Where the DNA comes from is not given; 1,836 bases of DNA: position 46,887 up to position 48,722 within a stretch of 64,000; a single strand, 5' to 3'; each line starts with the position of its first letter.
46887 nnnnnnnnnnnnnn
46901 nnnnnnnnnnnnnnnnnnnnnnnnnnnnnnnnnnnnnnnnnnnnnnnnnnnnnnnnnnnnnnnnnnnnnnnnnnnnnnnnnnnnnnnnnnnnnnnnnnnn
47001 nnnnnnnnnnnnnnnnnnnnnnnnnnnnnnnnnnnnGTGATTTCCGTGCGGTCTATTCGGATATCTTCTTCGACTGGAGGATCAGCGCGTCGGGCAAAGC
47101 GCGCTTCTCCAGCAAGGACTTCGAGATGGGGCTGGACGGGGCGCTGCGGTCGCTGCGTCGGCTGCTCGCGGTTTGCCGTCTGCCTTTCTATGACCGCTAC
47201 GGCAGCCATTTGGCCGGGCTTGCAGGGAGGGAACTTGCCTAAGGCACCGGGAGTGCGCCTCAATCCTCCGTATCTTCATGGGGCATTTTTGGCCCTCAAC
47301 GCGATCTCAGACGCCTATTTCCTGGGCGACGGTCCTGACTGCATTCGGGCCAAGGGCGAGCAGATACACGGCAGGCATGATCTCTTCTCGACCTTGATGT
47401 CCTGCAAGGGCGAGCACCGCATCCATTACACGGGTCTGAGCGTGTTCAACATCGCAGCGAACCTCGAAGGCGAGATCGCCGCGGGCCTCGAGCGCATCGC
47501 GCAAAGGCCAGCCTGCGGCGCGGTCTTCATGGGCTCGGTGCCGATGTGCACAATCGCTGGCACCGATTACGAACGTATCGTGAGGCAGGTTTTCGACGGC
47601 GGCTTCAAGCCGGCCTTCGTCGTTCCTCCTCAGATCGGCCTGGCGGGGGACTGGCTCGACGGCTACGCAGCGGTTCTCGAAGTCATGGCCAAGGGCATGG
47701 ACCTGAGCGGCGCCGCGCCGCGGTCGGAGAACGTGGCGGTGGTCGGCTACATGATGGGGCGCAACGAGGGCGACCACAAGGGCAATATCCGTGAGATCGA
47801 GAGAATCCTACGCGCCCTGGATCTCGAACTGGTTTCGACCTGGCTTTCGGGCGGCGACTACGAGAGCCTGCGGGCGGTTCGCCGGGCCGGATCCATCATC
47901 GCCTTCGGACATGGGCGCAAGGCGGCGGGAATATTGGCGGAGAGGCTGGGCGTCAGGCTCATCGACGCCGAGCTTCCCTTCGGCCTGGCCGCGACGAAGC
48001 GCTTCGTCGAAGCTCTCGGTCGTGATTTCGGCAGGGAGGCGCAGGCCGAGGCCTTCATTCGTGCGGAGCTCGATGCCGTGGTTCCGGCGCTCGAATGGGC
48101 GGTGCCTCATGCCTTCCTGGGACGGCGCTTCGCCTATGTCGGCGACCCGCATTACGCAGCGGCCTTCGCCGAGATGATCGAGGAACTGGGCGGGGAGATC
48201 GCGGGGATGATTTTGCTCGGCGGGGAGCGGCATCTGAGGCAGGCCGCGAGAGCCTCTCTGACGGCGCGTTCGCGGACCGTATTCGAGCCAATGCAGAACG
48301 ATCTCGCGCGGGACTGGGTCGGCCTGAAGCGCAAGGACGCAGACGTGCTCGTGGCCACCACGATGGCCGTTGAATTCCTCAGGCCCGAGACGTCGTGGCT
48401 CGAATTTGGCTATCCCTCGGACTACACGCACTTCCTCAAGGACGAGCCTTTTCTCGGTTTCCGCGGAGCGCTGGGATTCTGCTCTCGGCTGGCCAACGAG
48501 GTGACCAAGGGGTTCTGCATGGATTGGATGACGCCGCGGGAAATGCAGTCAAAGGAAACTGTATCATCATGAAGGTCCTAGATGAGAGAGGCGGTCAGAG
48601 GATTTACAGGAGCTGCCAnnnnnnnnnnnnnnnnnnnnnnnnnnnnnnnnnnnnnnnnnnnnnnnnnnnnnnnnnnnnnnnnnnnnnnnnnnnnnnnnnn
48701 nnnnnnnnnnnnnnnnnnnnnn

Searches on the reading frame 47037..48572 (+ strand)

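Call 17: search_protein_families(library=pfam, proteins=[window:47037-48572:+], max_evalue=0.001)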
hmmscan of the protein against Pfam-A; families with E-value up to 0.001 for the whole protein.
window:47037-48572:+ (511 aa): 1 family
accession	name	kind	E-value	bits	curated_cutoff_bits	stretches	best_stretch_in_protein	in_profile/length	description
PF00148.24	Oxidored_nitro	-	5.4e-41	141.2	28.6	1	80-489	3-398/399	Nitrogenase component 1 type Oxidoreductase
